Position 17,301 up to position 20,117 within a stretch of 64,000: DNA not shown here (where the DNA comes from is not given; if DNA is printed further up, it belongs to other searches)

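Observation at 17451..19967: Release protein with catalytically degenerate C and carrier motifs and a cysteine-nucleophile thioesterase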

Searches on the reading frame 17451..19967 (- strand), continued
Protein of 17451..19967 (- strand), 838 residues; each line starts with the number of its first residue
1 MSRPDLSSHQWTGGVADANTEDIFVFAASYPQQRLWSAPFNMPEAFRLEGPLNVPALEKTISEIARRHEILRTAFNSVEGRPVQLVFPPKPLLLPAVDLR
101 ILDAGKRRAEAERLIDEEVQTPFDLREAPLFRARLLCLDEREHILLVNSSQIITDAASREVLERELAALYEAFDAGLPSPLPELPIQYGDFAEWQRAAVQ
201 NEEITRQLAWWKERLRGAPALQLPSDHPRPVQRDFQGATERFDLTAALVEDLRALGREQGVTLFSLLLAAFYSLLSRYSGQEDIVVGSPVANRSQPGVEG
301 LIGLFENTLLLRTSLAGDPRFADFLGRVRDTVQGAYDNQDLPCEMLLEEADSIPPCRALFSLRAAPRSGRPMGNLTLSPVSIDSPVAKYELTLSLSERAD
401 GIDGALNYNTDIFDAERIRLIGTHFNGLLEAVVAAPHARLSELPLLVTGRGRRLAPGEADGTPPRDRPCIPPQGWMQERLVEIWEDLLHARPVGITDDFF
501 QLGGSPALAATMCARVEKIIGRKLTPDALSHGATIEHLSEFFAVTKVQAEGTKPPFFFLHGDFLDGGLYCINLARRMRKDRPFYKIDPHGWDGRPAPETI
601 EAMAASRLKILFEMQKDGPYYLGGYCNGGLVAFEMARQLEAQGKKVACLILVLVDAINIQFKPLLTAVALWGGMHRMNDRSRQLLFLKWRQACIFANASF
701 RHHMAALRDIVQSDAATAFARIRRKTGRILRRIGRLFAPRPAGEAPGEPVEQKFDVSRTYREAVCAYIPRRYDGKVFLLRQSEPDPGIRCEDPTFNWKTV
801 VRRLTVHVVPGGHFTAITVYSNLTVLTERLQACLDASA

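Call 61: search_protein_families(library=pfam, proteins=[L090:2-5455:+, L091:2-9454:+], max_evalue=0.0001)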
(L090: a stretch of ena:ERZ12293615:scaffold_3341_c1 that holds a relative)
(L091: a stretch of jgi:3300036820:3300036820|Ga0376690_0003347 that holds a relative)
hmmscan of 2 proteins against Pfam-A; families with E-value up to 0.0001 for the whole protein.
L090:2-5455:+ (1817 aa): 8 families
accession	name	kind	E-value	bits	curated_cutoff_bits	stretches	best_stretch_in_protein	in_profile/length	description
PF00501.34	AMP-binding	-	2.5e-97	326.5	29.9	1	1176-1522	1-384/384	AMP-binding enzyme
PF00668.25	Condensation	-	4.7e-84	283.1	30.6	1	715-1157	5-456/456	Condensation domain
PF00698.26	Acyl_transf_1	-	8.3e-55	186.9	32.7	1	134-417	2-281/319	Acyl transferase domain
PF00550.31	PP-binding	-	9.7e-23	80.7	20.8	2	1690-1753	1-66/67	Phosphopantetheine attachment site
PF22621.2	CurL-like_PKS_C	-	2.9e-20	72.4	27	1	52-115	1-64/64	CurL-like, PKS C-terminal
PF22336.2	RhiE-like_linker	-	3e-15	56.4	27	1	55-117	1-62/67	RhiE-like, KS-MAT linker domain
PF13193.12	AMP-binding_C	-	1.3e-13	52.1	24.5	1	1576-1660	1-76/76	AMP-binding enzyme C-terminal domain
PF16197.11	KAsynt_C_assoc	-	1.9e-13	51.2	33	1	13-100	26-107/111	Ketoacyl-synthetase C-terminal extension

L091:2-9454:+ (3150 aa): 14 families
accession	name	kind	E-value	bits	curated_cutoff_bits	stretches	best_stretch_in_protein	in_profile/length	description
PF00501.34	AMP-binding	-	1.8e-94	317.2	29.9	1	1877-2217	2-384/384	AMP-binding enzyme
PF00668.25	Condensation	-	4.5e-74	250.2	30.6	1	1410-1855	5-455/456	Condensation domain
PF00296.26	Bac_luciferase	-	1.3e-49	169.7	27.9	1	1075-1371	16-313/314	Luciferase-like monooxygenase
PF00202.27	Aminotran_3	-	1.1e-47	163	30.5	1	624-947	9-340/403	Aminotransferase class-III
PF02801.28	Ketoacyl-synt_C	-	1.9e-41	141.2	20.8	1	122-239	2-118/119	Beta-ketoacyl synthase, C-terminal domain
PF00109.32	ketoacyl-synt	-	1.3e-32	113.8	20.8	1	6-113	145-252/252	Beta-ketoacyl synthase, N-terminal domain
PF00550.31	PP-binding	-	1.7e-26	92.7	20.8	2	2722-2784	2-66/67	Phosphopantetheine attachment site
PF13469.12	Sulfotransfer_3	-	6.5e-26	92.4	27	1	2839-3054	1-214/216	Sulfotransferase family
PF22621.2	CurL-like_PKS_C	-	2.2e-21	76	27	1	303-366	1-64/64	CurL-like, PKS C-terminal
PF16197.11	KAsynt_C_assoc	-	1.2e-20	74.4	33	1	242-355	1-111/111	Ketoacyl-synthetase C-terminal extension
PF22336.2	RhiE-like_linker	-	2.5e-13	50.2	27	1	306-367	1-61/67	RhiE-like, KS-MAT linker domain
PF13649.12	Methyltransf_25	-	6e-09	36.9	27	1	2356-2452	1-96/97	Methyltransferase domain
PF13193.12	AMP-binding_C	-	1.3e-08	36.1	24.5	0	2271-2305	1-36/76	AMP-binding enzyme C-terminal domain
PF08241.18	Methyltransf_11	-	1.4e-07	32.5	21.2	1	2357-2452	1-90/95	Methyltransferase domain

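Call 76: search_protein_families(library=pfam, proteins=[P0007, P0012, P0043], max_evalue=0.001)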
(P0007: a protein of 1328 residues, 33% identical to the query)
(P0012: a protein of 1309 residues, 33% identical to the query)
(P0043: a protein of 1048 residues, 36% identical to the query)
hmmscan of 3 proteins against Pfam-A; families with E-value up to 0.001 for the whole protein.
P0007 (1328 aa): 4 families
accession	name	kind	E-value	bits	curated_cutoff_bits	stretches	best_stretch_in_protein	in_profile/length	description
PF00668.25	Condensation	-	3.9e-185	616.4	30.6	2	509-941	4-444/456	Condensation domain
PF00975.26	Thioesterase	-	1.9e-27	97.4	26.4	1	1060-1159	3-103/226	Thioesterase domain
PF00550.31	PP-binding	-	1.8e-13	51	20.8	1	973-1035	2-66/67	Phosphopantetheine attachment site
PF00561.26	Abhydrolase_1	-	5.2e-05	23.5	25.8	1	1058-1161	1-105/245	alpha/beta hydrolase fold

P0012 (1309 aa): 4 families
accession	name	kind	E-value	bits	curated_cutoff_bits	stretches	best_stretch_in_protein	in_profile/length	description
PF00668.25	Condensation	-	5e-191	635.8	30.6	2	497-931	5-445/456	Condensation domain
PF00975.26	Thioesterase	-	1e-28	101.5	26.4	1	1044-1284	1-212/226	Thioesterase domain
PF00550.31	PP-binding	-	3.7e-11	43.6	20.8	1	965-1024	6-67/67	Phosphopantetheine attachment site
PF12697.13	Abhydrolase_6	-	9.4e-05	23.6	26.3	1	1047-1286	2-211/217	Alpha/beta hydrolase family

P0043 (1048 aa): 2 families
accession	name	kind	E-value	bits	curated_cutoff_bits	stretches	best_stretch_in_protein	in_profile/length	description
PF00668.25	Condensation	-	4.3e-196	652.5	30.6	2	27-461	6-448/456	Condensation domain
PF00550.31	PP-binding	-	4.3e-12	46.5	20.8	1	966-1026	2-64/67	Phosphopantetheine attachment site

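Call 77: predict_structure(alignment_id=A3)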
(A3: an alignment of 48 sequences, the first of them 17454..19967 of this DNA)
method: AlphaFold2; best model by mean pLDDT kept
length: 838 residues; sequences in the alignment: 48
mean_pLDDT: 87.3   pTM: 0.57
mean pLDDT of the five models: 87.3, 87.2, 86.0, 85.1, 83.8
residues with pLDDT >= 90: 539; 70-90: 228; 50-70: 21; < 50: 50
segments of 3 or more residues with pLDDT < 50: 1-20, 448-464, 741-753
pLDDT, mean of each block of 10 residues (from residue 1): 31 37 88 84 94 97 96 91 91 94 93 93 88 96 96 93 96 97 94 89 93 94 90 84 96 96 97 96 96 85 95 97 97 96 88 87 83 93 88 93 95 94 96 96 69 33 62 86 88 90 78 84 78 88 87 94 77 91 90 81 94 92 96 98 97 95 94 92 93 88 82 76 78 67 43 69 94 97 80 93 97 90 95 92
secondary structure, 60 per line:
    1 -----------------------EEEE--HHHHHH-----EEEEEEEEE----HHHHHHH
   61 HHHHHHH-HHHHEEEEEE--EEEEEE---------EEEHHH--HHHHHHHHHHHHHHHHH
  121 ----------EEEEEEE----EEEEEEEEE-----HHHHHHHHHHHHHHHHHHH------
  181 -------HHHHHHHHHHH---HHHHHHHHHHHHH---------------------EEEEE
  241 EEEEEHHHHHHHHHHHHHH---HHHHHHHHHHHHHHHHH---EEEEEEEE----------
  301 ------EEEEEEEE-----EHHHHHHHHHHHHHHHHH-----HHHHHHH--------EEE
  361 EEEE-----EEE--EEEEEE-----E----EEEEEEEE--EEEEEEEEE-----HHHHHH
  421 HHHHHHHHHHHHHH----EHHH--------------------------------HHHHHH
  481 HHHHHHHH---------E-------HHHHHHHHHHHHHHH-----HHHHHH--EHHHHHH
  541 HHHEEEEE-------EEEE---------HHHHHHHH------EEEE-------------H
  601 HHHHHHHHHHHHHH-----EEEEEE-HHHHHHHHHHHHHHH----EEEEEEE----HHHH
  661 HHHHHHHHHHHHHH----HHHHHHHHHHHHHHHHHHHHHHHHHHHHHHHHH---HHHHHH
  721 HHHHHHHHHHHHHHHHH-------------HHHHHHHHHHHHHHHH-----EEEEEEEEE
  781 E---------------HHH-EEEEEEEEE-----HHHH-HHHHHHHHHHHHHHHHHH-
elements in order (helices of 4 or more, strands of 3 or more residues): E24-27 H30-35 E41-49 H54-67 H69-72 E73-78 E81-86 E96-98 H104-120 E131-137 E142-150 H156-174 H188-198 H202-214 E236-245 H246-259 H263-279 E283-290 E307-314 H321-337 H343-349 E358-364 E370-372 E375-380 E391-398 E401-409 H415-434 H475-488 H506-520 H526-531 H535-543 E544-548 E556-559 H569-576 E583-586 H600-614 E620-625 H627-641 E646-652 H657-674 H679-711 H715-737 H751-766 E772-781 E801-809 H815-818 H820-837

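Call 80: fold_search(model_id=the predicted structure, library=pdb)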
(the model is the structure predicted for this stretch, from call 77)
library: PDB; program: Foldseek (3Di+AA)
matches with E <= 10: 1316; with E <= 0.001: 529
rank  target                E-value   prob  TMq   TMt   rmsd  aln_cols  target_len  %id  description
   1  6p1j_A                7.2e-46  1.00  0.46  0.40  25.9       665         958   29  The structure of condensation and adenylation domains of teixobactin-producing nonribosomal peptide synthetase Txo2 se (released 2019-05-29)
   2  6p1j_B                2.2e-45  1.00  0.46  0.40  25.9       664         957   29  The structure of condensation and adenylation domains of teixobactin-producing nonribosomal peptide synthetase Txo2 se (released 2019-05-29)
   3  6oyf                  2.3e-42  1.00  0.45  0.44  24.2       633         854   29  The structure of condensation and adenylation domains of teixobactin-producing nonribosomal peptide synthetase Txo1 seri (released 2019-05-29)
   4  2jgp                  3.3e-42  1.00  0.45  0.71   3.4       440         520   32  Structure of the TycC5-6 PCP-C bidomain of the tyrocidine synthetase TycC (released 2007-10-30)
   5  4zxh                  4.1e-42  1.00  0.52  0.35  17.4      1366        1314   14  Crystal Structure of holo-AB3403 a four domain nonribosomal peptide synthetase from Acinetobacter Baumanii (released 2015-12-30)
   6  6p4u                  3.9e-41  1.00  0.44  0.44  24.0       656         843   28  The structure of condensation and adenylation domains of teixobactin-producing nonribosomal peptide synthetase Txo1 seri (released 2019-06-12)
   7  6ozv                  1.2e-40  1.00  0.43  0.43  24.4       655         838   27  The structure of condensation and adenylation domains of teixobactin-producing nonribosomal peptide synthetase Txo1 seri (released 2019-05-29)
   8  6p3i                  4.6e-40  1.00  0.42  0.43  24.3       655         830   27  The structure of condensation and adenylation domains of teixobactin-producing nonribosomal peptide synthetase Txo1 seri (released 2019-06-05)
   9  8z0q_C                1.3e-39  1.00  0.45  0.83   4.2       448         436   29  Cryo-EM structure of dimer HtmB2-CT (released 2025-03-19)
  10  8z0r_B                1.8e-39  1.00  0.45  0.82   3.7       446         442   29  Cryo-EM structure of tetramer HtmB2-CT (released 2025-03-19)
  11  5u89_A                4.1e-39  1.00  0.47  0.38   2.3       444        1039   32  Crystal structure of a cross-module fragment from the dimodular NRPS DhbF (released 2017-05-10)
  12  8z0q_D                3.3e-38  1.00  0.45  0.82   3.7       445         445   29  Cryo-EM structure of dimer HtmB2-CT (released 2025-03-19)
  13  8fx6_B                2.3e-36  1.00  0.46  0.73   3.0       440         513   29  Non-ribosomal PCP-C didomain (amide stabilised leucine) acceptor bound state (released 2023-06-21)
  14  8qnf                  1.7e-35  1.00  0.45  0.82   3.4       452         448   28  Crystal structure of the Condensation domain TomBC from the Tomaymycin non-ribosomal peptide synthetase (released 2024-06-26)
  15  7kvw_A                2.7e-35  1.00  0.45  0.73   3.0       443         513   30  Non-ribosomal didomain (holo-PCP-C) acceptor bound state (released 2021-03-24)
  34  4tx3_B                5.4e-34  1.00  0.46  0.83   4.8       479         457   26  Complex of the X-domain and OxyB from Teicoplanin Biosynthesis (released 2015-02-04)
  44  6m7l_B                4.3e-33  1.00  0.43  0.80   3.5       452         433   29  Complex of OxyA with the X-domain from GPA biosynthesis (released 2019-05-22)
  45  4tx2                  5.1e-33  1.00  0.46  0.84   2.7       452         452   27  Crystal structure of the X-domain from teicoplanin biosynthesis (released 2015-02-04)
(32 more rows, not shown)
